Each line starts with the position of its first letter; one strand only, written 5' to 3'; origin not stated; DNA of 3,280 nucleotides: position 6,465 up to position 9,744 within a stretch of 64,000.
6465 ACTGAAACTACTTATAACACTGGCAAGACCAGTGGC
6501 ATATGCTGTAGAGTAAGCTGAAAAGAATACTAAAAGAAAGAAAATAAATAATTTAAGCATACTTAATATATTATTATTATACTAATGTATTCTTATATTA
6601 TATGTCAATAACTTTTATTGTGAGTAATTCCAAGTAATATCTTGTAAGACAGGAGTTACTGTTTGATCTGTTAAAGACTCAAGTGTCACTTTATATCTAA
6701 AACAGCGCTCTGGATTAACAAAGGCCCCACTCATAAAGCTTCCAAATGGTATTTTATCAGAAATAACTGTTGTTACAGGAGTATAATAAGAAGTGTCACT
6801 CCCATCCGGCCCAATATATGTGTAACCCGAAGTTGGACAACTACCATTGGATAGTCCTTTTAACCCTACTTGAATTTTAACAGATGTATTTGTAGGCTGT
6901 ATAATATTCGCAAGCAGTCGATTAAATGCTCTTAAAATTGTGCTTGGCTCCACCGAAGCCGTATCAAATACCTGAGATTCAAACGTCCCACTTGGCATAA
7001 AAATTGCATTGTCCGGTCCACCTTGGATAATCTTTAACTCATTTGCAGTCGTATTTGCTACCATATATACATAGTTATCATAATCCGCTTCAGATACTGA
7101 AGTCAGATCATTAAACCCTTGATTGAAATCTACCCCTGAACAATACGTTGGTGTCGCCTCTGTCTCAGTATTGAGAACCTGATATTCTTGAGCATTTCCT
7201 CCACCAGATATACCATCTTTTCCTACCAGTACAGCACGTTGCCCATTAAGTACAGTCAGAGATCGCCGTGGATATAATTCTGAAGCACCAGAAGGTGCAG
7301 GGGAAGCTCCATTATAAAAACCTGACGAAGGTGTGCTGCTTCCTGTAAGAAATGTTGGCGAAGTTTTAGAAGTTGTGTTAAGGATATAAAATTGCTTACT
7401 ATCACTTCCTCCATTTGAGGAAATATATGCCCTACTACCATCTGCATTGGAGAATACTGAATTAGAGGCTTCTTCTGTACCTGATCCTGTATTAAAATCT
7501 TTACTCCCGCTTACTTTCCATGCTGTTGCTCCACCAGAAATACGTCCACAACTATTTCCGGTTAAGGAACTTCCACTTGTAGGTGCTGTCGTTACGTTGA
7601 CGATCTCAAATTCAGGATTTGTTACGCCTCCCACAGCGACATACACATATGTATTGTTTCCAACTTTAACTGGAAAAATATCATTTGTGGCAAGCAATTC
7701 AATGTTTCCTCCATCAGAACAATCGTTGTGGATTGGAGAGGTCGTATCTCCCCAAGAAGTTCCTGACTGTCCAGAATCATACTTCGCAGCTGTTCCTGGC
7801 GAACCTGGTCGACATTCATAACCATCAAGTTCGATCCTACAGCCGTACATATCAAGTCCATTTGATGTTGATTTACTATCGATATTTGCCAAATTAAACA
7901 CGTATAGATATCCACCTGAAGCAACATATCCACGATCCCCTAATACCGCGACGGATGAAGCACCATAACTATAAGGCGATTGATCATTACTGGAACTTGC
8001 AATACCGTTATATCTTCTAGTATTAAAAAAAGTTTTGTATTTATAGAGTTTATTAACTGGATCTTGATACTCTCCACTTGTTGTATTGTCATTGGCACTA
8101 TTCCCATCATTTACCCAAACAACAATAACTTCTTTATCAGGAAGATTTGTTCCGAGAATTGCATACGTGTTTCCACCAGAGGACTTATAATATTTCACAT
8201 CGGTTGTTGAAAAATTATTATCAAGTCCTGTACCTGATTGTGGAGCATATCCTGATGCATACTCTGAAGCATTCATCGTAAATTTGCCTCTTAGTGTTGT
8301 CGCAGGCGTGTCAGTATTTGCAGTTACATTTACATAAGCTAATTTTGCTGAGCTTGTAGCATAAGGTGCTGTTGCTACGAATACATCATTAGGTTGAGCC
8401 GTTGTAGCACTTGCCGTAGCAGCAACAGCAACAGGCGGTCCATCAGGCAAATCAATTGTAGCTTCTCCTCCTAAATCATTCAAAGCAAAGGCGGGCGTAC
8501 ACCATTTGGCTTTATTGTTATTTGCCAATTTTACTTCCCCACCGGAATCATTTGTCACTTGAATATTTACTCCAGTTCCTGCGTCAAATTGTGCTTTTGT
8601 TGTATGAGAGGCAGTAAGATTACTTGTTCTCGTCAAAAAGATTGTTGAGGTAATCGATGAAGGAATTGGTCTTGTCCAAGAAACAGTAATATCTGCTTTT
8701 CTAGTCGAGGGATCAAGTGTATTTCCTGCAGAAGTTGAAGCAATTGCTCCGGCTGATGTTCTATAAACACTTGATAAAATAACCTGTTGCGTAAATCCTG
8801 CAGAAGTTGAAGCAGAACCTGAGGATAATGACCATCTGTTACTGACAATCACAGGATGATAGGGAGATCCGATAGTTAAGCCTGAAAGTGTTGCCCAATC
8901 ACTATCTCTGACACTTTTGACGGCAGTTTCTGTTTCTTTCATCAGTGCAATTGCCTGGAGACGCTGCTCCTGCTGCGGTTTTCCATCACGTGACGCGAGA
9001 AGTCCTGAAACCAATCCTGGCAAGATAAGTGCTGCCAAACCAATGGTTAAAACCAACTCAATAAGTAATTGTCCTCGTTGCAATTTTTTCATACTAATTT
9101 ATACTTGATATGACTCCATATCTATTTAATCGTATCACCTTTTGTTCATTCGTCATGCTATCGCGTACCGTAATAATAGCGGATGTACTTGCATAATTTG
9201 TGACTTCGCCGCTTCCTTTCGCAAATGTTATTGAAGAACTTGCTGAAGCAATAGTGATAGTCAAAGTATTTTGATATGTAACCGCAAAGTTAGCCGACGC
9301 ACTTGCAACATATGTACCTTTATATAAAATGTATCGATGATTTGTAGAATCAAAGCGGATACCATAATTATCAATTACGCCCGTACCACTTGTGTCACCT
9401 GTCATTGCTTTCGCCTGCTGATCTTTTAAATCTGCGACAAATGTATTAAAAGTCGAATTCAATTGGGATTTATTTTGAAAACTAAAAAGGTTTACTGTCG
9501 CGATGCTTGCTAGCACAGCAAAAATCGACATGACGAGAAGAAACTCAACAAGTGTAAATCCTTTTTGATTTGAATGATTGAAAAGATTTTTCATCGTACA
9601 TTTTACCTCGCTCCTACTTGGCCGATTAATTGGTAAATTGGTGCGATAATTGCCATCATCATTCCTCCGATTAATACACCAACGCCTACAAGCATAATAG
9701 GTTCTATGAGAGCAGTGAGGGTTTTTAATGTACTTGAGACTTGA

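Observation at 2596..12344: Type IV pilus locus with a giant pilin and an embedded secreted C39-like peptidase, but no pilD, pilT or secretin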

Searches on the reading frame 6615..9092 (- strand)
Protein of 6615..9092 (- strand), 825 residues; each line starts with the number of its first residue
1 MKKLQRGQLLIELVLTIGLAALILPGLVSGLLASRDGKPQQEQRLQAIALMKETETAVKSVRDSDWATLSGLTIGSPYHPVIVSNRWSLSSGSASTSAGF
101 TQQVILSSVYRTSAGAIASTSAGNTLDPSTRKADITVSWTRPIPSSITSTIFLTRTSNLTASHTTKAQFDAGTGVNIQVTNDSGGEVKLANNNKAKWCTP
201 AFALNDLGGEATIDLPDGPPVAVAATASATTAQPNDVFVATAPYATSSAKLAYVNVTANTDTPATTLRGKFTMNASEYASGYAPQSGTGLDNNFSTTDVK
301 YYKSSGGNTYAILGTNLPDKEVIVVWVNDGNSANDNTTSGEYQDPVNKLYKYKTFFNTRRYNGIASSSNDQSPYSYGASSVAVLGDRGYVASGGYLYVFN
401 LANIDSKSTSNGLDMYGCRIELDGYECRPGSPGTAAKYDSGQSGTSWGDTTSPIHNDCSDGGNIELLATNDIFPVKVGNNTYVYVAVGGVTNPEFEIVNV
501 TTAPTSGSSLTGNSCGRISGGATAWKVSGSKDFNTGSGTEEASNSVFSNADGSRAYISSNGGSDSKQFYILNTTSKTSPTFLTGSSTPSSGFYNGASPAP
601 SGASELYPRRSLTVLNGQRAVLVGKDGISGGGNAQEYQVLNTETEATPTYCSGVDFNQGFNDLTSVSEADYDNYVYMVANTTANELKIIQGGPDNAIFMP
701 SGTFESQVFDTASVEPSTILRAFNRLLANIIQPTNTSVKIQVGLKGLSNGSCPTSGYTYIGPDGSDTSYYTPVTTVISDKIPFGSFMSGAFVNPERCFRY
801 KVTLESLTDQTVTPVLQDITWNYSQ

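Call 4: search_protein_families(library=pfam, proteins=[window:6615-9092:-], max_evalue=0.1)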
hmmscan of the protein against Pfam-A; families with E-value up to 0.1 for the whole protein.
window:6615-9092:- (825 aa): 1 family
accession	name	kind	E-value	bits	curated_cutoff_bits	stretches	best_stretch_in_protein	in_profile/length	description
PF19912.4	DUF6385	-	0.059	13.9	26.8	0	670-740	4-76/82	Domain of unknown function (DUF6385)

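Call 5: search_protein_families(library=ncbifam, proteins=[window:6615-9092:-], max_evalue=0.1)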
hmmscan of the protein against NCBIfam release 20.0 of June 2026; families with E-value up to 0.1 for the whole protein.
window:6615-9092:- (825 aa): 0 families

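Call 13: find_homologous_proteins(query=window:6615-9092:-)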
Query window:6615-9092:- (825 aa): 332 proteins with E <= 0.001 among 8000 candidates; the best 120 are listed.
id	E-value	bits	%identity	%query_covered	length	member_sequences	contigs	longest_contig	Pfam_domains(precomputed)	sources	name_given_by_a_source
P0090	0.0e+0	1826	100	100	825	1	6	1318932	-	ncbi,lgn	-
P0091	0.0e+0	1623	87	100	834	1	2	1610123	-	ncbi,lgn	-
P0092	0.0e+0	1513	82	100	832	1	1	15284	-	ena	-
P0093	0.0e+0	1345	73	100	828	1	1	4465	-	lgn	-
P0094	0.0e+0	1294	70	100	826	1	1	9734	-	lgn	-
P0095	0.0e+0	1294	71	100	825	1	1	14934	-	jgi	jgi:hypothetical protein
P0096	0.0e+0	1291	70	100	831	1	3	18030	-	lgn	-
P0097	0.0e+0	1203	69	99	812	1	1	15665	-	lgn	-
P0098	0.0e+0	1178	64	100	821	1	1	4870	-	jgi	jgi:type II secretory pathway pseudopilin PulG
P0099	0.0e+0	1167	65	100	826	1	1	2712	-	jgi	jgi:hypothetical protein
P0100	0.0e+0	1136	65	99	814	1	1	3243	-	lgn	-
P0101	0.0e+0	1111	63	99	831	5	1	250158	-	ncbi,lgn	-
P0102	0.0e+0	1103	63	100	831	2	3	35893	-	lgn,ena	-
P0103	0.0e+0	1075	61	99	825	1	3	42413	-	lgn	-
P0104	0.0e+0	1061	61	99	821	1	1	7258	-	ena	-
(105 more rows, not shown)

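Call 24: find_related_loci(query=A2, collection=metagenome_contigs, flank=10000)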
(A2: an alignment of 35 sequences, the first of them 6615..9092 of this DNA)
Query A2 (825 aa) in metagenome_contigs; peptide patterns used: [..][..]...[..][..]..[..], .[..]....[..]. (x = any residue, [..] = any of these).
174 stretches matched a pattern; 71 encode a relative of the query (tblastn E <= 1e-3); 71 distinct loci.
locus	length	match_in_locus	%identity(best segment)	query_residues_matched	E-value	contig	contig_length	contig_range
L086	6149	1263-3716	59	3-824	0e+0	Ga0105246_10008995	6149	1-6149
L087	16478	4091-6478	59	6-824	0e+0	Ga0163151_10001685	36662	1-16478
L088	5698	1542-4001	55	1-824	0e+0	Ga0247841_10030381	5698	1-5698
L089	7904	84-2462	56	4-824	0e+0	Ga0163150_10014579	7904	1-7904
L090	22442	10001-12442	55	2-824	0e+0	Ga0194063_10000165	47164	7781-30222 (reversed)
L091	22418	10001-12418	52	3-824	0e+0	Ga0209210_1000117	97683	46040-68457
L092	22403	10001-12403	52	1-824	0e+0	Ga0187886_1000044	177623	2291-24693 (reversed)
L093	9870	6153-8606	52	1-824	0e+0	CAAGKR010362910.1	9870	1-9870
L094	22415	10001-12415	50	1-824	0e+0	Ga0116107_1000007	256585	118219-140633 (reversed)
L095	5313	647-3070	51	1-825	0e+0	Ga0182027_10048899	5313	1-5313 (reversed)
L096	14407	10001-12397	52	3-824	0e+0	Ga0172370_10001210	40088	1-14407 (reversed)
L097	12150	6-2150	56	97-824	0e+0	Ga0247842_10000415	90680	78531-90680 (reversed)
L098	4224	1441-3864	51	3-824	0e+0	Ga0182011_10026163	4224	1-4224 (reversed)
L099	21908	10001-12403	53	1-824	0e+0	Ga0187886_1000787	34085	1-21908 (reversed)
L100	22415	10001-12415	50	1-824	0e+0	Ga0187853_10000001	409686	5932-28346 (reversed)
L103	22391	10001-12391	56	5-824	0e+0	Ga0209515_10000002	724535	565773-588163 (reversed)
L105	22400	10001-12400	52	5-824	0e+0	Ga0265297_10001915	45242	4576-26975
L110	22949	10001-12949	60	2-824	2e-172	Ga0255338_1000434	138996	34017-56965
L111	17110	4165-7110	58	4-824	3e-170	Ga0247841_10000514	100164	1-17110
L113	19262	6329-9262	59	1-825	2e-167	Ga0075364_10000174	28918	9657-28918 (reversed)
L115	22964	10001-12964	59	3-824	4e-166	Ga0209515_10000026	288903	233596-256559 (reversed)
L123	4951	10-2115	57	283-824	9e-160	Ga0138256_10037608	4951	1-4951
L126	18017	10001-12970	54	3-825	1e-154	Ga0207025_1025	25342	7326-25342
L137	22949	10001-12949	56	6-825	2e-154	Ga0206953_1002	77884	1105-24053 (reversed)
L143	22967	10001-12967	54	5-825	2e-151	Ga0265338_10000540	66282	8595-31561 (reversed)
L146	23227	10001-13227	54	4-825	0e+0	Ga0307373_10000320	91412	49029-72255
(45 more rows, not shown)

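Call 33: predict_structure(alignment_id=A2)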
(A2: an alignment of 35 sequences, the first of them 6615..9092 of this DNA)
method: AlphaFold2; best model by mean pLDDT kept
length: 825 residues; sequences in the alignment: 35
mean_pLDDT: 82.9   pTM: 0.67
mean pLDDT of the five models: 82.9, 82.0, 81.5, 78.8, 77.4
residues with pLDDT >= 90: 273; 70-90: 437; 50-70: 96; < 50: 19
segments of 3 or more residues with pLDDT < 50: 1-5, 30-32, 789-793
pLDDT, mean of each block of 10 residues (from residue 1): 48 58 52 59 87 91 82 89 88 89 91 75 77 92 88 81 90 88 83 79 82 85 79 82 90 81 81 94 89 93 93 92 93 87 95 92 68 85 95 91 93 89 87 84 79 80 69 93 87 88 78 75 88 73 86 89 77 93 83 79 79 84 75 81 89 84 77 82 85 70 92 67 87 92 81 85 88 89 59 69 90 91 78
secondary structure, 60 per line:
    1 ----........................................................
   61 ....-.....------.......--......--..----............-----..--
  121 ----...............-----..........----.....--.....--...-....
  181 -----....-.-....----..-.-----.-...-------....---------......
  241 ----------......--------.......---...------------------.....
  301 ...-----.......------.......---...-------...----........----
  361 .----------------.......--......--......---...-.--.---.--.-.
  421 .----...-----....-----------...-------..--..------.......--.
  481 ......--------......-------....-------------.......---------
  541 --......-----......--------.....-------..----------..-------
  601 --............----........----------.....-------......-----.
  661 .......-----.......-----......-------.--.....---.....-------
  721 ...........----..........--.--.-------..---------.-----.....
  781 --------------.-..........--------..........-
elements in order (helices of 4 or more, strands of 3 or more residues): H5-64 H66-70 E77-83 E86-91 E100-111 E125-139 E145-154 E159-163 H166-170 E173-175 E177-180 E186-189 H193-196 E212-214 E222-225 E235-240 E251-256 E265-271 E296-303 E309-315 E322-328 E342-344 E349-356 E378-384 E387-392 E395-400 E426-428 E434-437 E449-451 E471-477 E480-486 E495-500 H508-511 E525-531 E543-548 E554-559 E568-572 E606-614 E619-626 E637-641 E649-654 E660-667 E673-679 E685-690 E701-705 E721-731 E736-745 E776-780 E797-806 E815-824

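Call 46: search_protein_families(library=pfam, proteins=[L137:13870-16245:+, L086:3831-6149:+, L113:15078-15707:+, L113:15748-16398:+], max_evalue=0.01)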
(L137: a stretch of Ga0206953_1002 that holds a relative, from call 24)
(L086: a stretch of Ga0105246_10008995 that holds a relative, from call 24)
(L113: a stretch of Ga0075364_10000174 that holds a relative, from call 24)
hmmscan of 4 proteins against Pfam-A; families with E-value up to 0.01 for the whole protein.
L137:13870-16245:+ (791 aa): 5 families
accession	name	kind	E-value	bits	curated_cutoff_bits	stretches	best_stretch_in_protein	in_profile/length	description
PF24684.1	Vgb_lyase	-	1.2e-105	352.9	50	2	48-247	86-279/290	Virginiamycin B lyase family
PF07494.17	Reg_prop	-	1.1e-07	31.6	20.4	0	284-296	8-20/24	Two component regulator propeller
PF08450.18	SGL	-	3.2e-05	24.1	26.3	0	135-182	175-223/246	SMP-30/Gluconolactonase/LRE-like region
PF22701.2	Mala_s_1-like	-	0.00014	22.1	27.5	0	64-120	93-150/195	Mal s 1 allergenic protein-like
PF23500.1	DUF7133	-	0.0017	18.2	27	0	233-256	329-350/385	Domain of unknown function (DUF7133)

L086:3831-6149:+ (773 aa): 12 families
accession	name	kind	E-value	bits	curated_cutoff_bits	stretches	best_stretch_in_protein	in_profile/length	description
PF13964.12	Kelch_6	-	5.9e-36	121.7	25.3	4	142-184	9-49/50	Kelch motif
PF01344.31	Kelch_1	-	7.3e-36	121.7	20.1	3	144-182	10-46/46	Kelch motif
PF13418.12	Kelch_4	-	1.3e-33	115.1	21.6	4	290-338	1-47/49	Galactose oxidase, central domain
PF24981.1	Beta-prop_ATRN-LZTR1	-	6.1e-28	98.3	50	3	65-257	71-281/289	Attractin/LZTR1 beta-propeller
PF24681.1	Kelch_KLHDC2_KLHL20_DRC7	-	2e-25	89.9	50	2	188-365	2-177/221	KLHDC2/KLHL20/DRC7 Kelch-repeats domain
PF13415.12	Kelch_3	-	2.8e-22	78.8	22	4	147-192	2-47/48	Galactose oxidase, central domain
PF25210.1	Kelch_FKB95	-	8e-20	72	70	1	263-335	52-123/268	FKB95, Kelch-repeats domain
PF07646.21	Kelch_2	-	1.2e-16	60.1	21.3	1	291-338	2-47/48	Kelch motif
PF07250.17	Glyoxal_oxid_N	-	7e-11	42.3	37.5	1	273-367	50-142/243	Glyoxal oxidase N-terminus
PF24996.1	NANM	-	2.5e-10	40.2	45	1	283-367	46-131/350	N-acetylneuraminate epimerase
PF25390.1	WD40_RLD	-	0.00087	19.1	150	0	188-373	100-285/363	RCC1-like domain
PF13854.13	Kelch_HCF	-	0.0098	15.6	113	0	84-309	18-258/345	Host cell factor, Kelch-repeats domain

L113:15078-15707:+ (209 aa): 2 families
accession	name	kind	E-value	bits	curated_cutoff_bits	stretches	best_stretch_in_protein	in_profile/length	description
PF13529.12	Peptidase_C39_2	-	2.6e-10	41.4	24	1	27-84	2-58/143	Peptidase_C39 like family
PF03412.21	Peptidase_C39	-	0.00052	20.3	22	0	133-181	72-121/133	Peptidase C39 family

L113:15748-16398:+ (216 aa): 2 families
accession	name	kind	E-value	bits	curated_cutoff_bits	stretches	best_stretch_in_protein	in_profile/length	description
PF13529.12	Peptidase_C39_2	-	2.4e-08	35.1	24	1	17-159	2-142/143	Peptidase_C39 like family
PF12385.14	Peptidase_C70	-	0.0072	16.7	19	0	22-174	11-138/141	Papain-like cysteine protease AvrRpt2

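Call 68: search_protein_families(library=pfam, proteins=[L089:3487-4551:+, L103:13506-14609:+, L105:13289-14368:+, L110:14305-15417:+, L111:8017-9207:+, L115:13988-15118:+, L123:3156-4370:+, L126:13996-15138:+, L143:13903-15042:+, L146:15432-16580:+], max_evalue=0.05)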
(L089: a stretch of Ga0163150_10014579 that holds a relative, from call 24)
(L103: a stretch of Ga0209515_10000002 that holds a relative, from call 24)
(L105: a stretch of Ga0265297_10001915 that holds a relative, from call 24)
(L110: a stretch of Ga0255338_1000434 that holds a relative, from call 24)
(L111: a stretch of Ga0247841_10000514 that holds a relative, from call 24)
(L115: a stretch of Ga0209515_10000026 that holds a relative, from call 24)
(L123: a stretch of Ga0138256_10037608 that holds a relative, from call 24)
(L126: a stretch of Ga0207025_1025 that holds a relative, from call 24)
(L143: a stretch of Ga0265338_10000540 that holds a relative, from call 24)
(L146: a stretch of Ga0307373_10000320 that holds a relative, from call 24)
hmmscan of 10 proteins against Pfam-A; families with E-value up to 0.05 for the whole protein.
L089:3487-4551:+ (354 aa): 0 families

L103:13506-14609:+ (367 aa): 1 family
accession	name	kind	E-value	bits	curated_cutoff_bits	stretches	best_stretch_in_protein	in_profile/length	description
PF13399.11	LytR_C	-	0.00068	21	22.2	1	280-364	2-82/86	LytR cell envelope-related transcriptional attenuator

L105:13289-14368:+ (359 aa): 2 families
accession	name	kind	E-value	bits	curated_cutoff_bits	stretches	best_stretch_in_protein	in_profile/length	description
PF13399.11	LytR_C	-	0.00087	20.6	22.2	1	267-355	2-86/86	LytR cell envelope-related transcriptional attenuator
PF06365.17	CD34_antigen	-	0.04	14.3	26.3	0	188-231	91-135/204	CD34/Podocalyxin family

L110:14305-15417:+ (370 aa): 2 families
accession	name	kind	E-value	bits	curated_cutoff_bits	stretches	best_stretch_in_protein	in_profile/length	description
PF24661.1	DUF7649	-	0.0091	16.5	27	1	215-244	44-73/85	Domain of unknown function (DUF7649)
PF09716.15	ETRAMP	-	0.036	14.5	29.1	1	190-246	21-78/81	Malarial early transcribed membrane protein (ETRAMP)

L111:8017-9207:+ (396 aa): 0 families

L115:13988-15118:+ (376 aa): 1 family
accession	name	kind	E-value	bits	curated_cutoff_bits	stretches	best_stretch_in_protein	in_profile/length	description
PF13399.11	LytR_C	-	0.008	17.5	22.2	1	302-375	15-84/86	LytR cell envelope-related transcriptional attenuator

L123:3156-4370:+ (404 aa): 0 families

L126:13996-15138:+ (380 aa): 0 families

L143:13903-15042:+ (379 aa): 1 family
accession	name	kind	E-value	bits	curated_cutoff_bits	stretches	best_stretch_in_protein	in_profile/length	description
PF13399.11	LytR_C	-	0.028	15.8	22.2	0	291-379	1-84/86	LytR cell envelope-related transcriptional attenuator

L146:15432-16580:+ (382 aa): 1 family
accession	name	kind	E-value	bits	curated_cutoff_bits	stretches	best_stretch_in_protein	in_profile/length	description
PF13399.11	LytR_C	-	0.0044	18.4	22.2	1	294-380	1-82/86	LytR cell envelope-related transcriptional attenuator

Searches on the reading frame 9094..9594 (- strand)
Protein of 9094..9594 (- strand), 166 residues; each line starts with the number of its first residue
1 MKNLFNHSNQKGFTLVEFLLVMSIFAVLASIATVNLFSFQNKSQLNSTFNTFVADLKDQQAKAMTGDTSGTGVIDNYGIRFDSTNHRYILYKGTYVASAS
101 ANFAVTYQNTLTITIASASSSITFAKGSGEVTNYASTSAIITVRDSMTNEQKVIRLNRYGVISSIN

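Call 4: search_protein_families(library=pfam, proteins=[window:9094-9594:-], max_evalue=0.1)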
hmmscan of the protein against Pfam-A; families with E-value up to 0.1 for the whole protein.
window:9094-9594:- (166 aa): 2 families
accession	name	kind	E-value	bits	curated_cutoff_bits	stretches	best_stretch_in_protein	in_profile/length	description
PF07963.17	N_methyl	-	4.9e-09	35.8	21.2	1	8-32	2-26/27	Prokaryotic N-terminal methylation motif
PF08884.16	Flagellin_D3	-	0.0057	17.4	24.2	1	53-133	5-89/91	Flagellin D3 domain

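Call 5: search_protein_families(library=ncbifam, proteins=[window:9094-9594:-], max_evalue=0.1)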
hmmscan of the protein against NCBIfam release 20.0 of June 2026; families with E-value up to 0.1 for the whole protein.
window:9094-9594:- (166 aa): 16 families
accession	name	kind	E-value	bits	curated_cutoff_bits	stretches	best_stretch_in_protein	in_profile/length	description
NF040982.1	ComGD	equivalog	3.4e-10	40.5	70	1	10-127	1-106/139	competence type IV pilus minor pilin ComGD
TIGR01708.2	typeII_sec_gspH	equivalog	5.3e-09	36.3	80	1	10-87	1-78/169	type II secretion system minor pseudopilin GspH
TIGR02532.1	IV_pilin_GFxxxE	domain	5.5e-08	32.3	16.3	1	10-33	1-24/24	prepilin-type N-terminal cleavage/methylation domain-containing protein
NF041775.1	typeIV_PilA_Myxo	equivalog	2.9e-07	30.7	400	1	5-45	6-45/214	type IV pilin protein PilA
NF007800.0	PRK10506.1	equivalog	8.2e-07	29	158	1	7-65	5-63/163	prepilin peptidase-dependent protein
NF007862.0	PRK10574.1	equivalog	8.1e-06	26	138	1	8-55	2-49/145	prepilin peptidase-dependent pilin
TIGR02596.1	TIGR02596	subfamily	1.1e-05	25.6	70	1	13-68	1-56/196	Verru_Chthon cassette protein D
NF047827.1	T3SSXpsH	equivalog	8.1e-05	22.4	160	1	11-87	1-77/145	type II secretion system protein XpsH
NF041013.1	T4P_ComGE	equivalog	8.8e-05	22.5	49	1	9-46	2-39/83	competence type IV pilus minor pilin ComGE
NF040999.1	pilin_ComGC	equivalog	0.00024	21.2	75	1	10-63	1-52/84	competence type IV pilus major pilin ComGC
TIGR01707.1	gspI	equivalog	0.00052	20.5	44.35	1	12-64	1-55/101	type II secretion system minor pseudopilin GspI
TIGR01710.1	typeII_sec_gspG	equivalog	0.0006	19.8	88.85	1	11-48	1-38/134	type II secretion system major pseudopilin GspG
NF041002.1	pilin_ComGF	equivalog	0.002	18.3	80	1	10-51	1-47/139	competence type IV pilus minor pilin ComGF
NF007848.0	PRK10557.1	equivalog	0.011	15.1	120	1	6-46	6-46/192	prepilin peptidase-dependent protein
TIGR01711.1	gspJ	equivalog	0.016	15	64.85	1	11-39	1-28/192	type II secretion system minor pseudopilin GspJ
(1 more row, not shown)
